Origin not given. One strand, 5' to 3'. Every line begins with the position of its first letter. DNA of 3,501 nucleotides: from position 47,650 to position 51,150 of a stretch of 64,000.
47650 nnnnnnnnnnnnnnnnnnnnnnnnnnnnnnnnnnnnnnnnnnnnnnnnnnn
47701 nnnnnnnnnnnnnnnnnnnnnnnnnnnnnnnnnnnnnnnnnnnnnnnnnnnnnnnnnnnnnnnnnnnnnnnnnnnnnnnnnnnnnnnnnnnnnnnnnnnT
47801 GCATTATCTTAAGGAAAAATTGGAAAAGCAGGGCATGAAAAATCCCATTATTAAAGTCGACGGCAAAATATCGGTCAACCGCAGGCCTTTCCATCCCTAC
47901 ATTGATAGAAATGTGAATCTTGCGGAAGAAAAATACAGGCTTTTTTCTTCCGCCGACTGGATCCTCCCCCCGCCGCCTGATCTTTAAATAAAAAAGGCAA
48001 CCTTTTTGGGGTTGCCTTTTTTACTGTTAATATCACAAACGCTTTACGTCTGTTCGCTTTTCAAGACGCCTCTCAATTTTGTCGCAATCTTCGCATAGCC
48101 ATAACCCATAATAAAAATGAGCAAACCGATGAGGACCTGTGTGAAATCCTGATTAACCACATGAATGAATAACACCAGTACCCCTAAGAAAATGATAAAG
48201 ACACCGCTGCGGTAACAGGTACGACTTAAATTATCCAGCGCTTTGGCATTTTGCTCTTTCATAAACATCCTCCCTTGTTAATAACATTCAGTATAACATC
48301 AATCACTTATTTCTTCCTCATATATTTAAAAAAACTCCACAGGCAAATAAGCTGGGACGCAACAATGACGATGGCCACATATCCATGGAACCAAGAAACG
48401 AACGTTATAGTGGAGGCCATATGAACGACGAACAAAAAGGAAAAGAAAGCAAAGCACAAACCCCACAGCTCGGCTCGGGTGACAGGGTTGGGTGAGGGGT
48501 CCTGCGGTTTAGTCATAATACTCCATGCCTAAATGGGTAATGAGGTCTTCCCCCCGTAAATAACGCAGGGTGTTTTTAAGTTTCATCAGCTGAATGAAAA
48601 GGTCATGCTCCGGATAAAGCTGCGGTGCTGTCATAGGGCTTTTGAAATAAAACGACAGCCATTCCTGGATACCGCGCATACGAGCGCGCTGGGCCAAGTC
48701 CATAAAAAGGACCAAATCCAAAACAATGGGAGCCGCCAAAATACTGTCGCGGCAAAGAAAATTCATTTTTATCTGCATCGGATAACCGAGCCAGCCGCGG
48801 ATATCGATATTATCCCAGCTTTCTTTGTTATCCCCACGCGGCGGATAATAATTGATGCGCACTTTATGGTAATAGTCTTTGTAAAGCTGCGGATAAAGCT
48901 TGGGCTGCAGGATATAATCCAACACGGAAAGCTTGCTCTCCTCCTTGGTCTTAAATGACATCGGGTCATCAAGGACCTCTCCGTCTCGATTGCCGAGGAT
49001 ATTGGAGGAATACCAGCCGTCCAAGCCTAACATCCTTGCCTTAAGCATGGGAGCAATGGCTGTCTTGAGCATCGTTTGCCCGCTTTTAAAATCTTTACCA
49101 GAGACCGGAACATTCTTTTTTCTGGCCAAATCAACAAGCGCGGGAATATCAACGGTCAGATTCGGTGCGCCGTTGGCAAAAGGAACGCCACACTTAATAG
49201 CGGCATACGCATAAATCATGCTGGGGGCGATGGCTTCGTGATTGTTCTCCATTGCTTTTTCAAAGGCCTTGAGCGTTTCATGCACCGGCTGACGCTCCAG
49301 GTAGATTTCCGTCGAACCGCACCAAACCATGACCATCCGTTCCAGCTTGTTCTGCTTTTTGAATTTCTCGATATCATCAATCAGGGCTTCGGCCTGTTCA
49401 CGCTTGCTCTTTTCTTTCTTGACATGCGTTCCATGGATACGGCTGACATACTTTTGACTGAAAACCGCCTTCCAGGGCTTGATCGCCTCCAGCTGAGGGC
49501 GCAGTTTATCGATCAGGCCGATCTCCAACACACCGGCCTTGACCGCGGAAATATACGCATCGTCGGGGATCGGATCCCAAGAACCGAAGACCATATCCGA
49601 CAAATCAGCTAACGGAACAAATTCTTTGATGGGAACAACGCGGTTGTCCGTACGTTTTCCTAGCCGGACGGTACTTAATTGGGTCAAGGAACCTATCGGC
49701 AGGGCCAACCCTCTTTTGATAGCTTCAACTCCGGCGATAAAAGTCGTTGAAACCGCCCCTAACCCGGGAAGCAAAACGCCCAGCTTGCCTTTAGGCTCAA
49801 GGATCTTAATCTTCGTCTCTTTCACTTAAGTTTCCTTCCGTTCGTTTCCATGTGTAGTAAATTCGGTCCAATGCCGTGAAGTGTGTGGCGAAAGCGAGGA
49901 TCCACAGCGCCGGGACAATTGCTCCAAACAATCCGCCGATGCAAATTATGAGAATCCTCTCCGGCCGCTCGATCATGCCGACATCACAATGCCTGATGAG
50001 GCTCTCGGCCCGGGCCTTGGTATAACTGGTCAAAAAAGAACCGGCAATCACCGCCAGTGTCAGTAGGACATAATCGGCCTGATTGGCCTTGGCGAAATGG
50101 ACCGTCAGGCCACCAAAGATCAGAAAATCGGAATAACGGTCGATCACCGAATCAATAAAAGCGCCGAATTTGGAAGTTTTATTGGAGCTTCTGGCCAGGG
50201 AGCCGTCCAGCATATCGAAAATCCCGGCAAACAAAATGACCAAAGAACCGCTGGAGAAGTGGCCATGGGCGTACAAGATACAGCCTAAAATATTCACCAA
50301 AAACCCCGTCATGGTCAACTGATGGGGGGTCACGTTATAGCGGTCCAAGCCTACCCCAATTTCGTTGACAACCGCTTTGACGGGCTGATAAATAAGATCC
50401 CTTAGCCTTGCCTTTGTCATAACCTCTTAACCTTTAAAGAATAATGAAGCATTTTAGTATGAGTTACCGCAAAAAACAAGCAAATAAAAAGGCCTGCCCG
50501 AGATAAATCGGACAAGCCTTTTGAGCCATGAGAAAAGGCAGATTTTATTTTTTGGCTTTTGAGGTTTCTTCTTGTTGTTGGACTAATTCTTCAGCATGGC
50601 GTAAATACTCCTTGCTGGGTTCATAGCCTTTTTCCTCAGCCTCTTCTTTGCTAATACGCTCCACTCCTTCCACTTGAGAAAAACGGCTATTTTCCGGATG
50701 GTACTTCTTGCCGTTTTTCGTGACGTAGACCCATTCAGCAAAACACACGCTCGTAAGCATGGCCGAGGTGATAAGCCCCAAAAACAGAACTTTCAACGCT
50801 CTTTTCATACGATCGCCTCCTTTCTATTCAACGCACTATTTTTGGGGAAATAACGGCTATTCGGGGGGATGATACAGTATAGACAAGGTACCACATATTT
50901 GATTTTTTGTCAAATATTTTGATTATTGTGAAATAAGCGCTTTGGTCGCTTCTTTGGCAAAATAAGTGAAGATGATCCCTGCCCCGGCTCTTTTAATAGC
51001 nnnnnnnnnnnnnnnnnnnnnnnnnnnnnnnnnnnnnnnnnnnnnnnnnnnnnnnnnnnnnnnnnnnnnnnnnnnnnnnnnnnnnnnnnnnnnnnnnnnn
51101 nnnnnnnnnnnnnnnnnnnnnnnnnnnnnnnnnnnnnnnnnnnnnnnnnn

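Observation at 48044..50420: Inositol-phosphate synthase plus CDP-alcohol phosphatidyltransferase operon (bacterial inositol lipid or solute synthesis)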

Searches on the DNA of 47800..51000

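Call 70: search_rna_families(source=window, start=47800, end=51000, threshold=evalue, max_evalue=1)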
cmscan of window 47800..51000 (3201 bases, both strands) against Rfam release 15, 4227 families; matches with E-value up to 1: 3.
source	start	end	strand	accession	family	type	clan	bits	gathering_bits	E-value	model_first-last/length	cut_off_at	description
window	47987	48047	-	RF02432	SpF25_sRNA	Gene; sRNA;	-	27.7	48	0.12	1-102/102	no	Streptococcus sRNA SpF25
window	50486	50572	-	RF00112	CyaR_RyeE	Gene; sRNA;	-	26.5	47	0.069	1-85/85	no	CyaR/Rye RNA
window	47990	48022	-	RF01409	STnc250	Gene; sRNA;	-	24.2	42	0.097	56-88/94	no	STnc250 Hfq binding RNA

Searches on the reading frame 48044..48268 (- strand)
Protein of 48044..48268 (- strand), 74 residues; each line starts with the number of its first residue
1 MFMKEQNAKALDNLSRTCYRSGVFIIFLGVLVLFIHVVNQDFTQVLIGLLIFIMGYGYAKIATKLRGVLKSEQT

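Call 4: search_protein_families(library=ncbifam, proteins=[window:48044-48268:-], max_evalue=0.01)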
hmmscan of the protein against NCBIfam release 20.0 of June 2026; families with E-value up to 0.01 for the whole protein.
window:48044-48268:- (74 aa): 0 families

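Call 5: search_protein_families(library=pfam, proteins=[window:48044-48268:-], max_evalue=0.01)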
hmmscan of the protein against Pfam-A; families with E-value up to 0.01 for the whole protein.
window:48044-48268:- (74 aa): 2 families
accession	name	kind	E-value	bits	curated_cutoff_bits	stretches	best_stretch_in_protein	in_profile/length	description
PF19762.4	DUF6249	-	0.00061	20.2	33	1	12-59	51-97/104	Domain of unknown function (DUF6249)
PF12650.12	DUF3784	-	0.004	17.8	28.1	1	7-56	33-82/94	Domain of unknown function (DUF3784)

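Call 52: search_protein_representatives(protein=window:48044-48268:-)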
Query: 74 residues. Proteins with E-value up to 0.001 (for the whole library): 33; up to 1e-10: 10; up to 1e-30: 0. The best 33 are listed.
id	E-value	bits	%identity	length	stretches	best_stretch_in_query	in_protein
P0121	2.5e-28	113.1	70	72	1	3-73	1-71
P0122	2.0e-16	75.6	50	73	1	3-72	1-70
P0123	6.1e-15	70.9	37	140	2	8-72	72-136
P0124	1.7e-13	66.3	49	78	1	3-73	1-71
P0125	2.5e-12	62.7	46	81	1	3-70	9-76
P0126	3.2e-11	59.1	42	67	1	5-66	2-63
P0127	4.4e-11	58.7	42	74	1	3-73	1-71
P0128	5.8e-11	58.3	49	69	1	3-65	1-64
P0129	5.9e-11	58.3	44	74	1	3-73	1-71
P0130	1.0e-10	57.5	43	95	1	3-72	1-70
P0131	7.6e-10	54.8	37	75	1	3-72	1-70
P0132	8.0e-10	54.7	40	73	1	2-68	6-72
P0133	2.3e-09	53.3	39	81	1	4-72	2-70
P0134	2.8e-09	53.0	38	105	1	3-73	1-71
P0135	7.3e-09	51.7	42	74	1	3-74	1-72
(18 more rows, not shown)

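Call 54: find_encoding_contigs(protein=P0121, flank=6000, max_places=3)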
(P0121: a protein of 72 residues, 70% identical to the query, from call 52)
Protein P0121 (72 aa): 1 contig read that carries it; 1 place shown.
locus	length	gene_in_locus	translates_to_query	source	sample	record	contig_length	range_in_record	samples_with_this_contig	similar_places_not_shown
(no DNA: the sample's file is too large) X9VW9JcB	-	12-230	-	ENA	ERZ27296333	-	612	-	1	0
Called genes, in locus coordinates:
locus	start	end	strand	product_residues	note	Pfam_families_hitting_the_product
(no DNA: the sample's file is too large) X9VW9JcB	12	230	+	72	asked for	-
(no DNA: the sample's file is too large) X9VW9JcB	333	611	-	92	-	?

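Call 55: list_cluster_members(proteins=[P0122, P0123, P0124, P0125, P0126, P0127, P0128, P0129, P0130, P0131])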
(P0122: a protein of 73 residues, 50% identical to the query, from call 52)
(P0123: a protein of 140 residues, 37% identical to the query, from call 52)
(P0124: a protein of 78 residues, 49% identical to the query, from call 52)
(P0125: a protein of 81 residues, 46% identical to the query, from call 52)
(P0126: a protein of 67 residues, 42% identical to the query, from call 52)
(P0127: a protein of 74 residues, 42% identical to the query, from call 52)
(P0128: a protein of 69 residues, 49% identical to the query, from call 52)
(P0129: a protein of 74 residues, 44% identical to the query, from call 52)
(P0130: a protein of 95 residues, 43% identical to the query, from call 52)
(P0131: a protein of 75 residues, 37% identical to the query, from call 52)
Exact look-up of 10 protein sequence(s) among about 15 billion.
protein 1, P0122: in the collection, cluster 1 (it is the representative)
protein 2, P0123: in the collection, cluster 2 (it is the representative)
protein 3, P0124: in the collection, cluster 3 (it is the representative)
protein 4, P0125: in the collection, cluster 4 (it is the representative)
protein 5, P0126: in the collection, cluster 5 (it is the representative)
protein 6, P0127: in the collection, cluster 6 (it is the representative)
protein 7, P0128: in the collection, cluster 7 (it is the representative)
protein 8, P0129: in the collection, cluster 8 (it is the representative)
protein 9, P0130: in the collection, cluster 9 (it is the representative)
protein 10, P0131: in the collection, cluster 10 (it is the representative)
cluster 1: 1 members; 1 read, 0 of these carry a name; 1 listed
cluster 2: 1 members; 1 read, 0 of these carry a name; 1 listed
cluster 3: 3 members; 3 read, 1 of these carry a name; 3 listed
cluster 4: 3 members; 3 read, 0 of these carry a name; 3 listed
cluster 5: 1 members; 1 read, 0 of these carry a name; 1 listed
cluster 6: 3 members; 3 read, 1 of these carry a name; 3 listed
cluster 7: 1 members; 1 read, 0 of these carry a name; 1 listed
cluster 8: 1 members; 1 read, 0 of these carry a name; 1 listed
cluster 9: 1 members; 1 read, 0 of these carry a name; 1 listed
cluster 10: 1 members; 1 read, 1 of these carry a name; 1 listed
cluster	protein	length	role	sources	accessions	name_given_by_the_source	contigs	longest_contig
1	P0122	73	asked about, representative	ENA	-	-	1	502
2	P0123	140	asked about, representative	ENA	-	-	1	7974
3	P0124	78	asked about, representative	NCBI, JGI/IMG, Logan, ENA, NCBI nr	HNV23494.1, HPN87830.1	MAG TPA: hypothetical protein PLH56_00640 [Candidatus Omnitrophota bacterium] | hypothetical protein [Candidatus Omnitrophota bacterium]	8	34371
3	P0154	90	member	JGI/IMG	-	-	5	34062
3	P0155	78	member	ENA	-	-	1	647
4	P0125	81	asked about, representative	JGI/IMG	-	-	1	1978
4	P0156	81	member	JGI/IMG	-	-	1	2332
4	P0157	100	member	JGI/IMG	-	-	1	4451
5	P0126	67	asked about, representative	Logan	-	-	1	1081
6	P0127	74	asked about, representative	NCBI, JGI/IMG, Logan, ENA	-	-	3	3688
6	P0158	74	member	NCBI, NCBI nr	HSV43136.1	MAG TPA: hypothetical protein VLJ10_01150 [Candidatus Bathyarchaeia archaeon] | hypothetical protein [Candidatus Bathyarchaeia archaeon]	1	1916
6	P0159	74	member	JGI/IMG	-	-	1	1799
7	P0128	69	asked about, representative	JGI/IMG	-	-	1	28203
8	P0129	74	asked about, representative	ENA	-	-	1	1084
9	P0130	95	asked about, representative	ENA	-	-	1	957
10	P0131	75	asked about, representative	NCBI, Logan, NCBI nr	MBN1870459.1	MAG: hypothetical protein JW847_07800 [Candidatus Omnitrophica bacterium] | hypothetical protein [Candidatus Omnitrophota bacterium]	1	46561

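Call 56: find_encoding_contigs(protein=P0124, flank=6000, max_places=2)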
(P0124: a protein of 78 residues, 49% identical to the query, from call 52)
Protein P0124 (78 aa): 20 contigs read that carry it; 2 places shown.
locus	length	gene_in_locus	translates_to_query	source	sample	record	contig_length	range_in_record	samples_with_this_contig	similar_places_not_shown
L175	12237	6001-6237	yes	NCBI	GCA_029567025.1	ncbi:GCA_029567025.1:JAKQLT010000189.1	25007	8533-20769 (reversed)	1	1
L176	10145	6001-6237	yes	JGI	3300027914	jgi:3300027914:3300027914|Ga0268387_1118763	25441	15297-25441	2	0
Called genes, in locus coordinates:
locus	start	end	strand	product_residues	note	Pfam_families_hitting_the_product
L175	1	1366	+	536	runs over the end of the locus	PF03023:MurJ, PF01554:MatE (weak)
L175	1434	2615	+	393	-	PF01541:GIY-YIG (weak), PF27096:UvrC_M, PF02151:UVR (weak), PF08459:UvrC_RNaseH_dom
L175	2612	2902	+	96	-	PF01035:DNA_binding_1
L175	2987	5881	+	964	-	-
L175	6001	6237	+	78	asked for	-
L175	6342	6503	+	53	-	PF00301:Rubredoxin, PF21349:RUBY_RBDX (faint)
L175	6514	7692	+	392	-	PF00753:Lactamase_B, PF19583:ODP, PF12706:Lactamase_B_2 (weak), PF00258:Flavodoxin_1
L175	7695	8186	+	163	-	PF01243:PNPOx_N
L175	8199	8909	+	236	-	PF00970:FAD_binding_6, PF00175:NAD_binding_1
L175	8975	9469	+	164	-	PF02915:Rubrerythrin, PF21349:RUBY_RBDX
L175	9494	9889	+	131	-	PF01880:Desulfoferrodox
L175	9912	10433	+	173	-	PF00210:Ferritin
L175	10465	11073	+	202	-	PF04367:DUF502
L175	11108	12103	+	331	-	PF00691:OmpA, PF01476:LysM (weak)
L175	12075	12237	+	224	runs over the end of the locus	PF01471:PG_binding_1, PF08823:PG_binding_2 (faint), PF09374:PG_binding_3 (faint), PF01471:PG_binding_1 (weak)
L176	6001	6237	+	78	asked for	-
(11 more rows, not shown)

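Call 57: find_encoding_contigs(protein=P0131, flank=6000, max_places=2)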
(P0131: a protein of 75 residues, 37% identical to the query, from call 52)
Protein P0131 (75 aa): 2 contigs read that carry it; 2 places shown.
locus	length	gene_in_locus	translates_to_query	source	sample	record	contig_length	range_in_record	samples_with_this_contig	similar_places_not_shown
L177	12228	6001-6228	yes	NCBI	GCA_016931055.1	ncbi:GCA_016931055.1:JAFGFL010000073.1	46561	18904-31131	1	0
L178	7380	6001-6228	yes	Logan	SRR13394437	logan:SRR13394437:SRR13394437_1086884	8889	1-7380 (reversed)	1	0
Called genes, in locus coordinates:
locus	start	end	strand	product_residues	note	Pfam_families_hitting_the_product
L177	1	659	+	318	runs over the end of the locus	PF00027:cNMP_binding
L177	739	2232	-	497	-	PF00285:Citrate_synt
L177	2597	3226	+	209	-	-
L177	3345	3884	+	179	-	PF13525:YfiO (weak)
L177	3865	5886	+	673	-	-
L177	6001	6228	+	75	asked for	-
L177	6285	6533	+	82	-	-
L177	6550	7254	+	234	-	-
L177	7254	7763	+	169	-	PF01471:PG_binding_1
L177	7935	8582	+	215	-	-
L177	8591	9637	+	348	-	-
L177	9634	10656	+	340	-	PF02655:ATP-grasp_3, PF07478:Dala_Dala_lig_C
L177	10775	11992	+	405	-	PF13369:Transglut_core2, PF08755:YccV-like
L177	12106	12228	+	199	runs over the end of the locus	PF01726:LexA_DNA_bind, PF00717:Peptidase_S24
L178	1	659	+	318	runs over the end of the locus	PF00027:cNMP_binding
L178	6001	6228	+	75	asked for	-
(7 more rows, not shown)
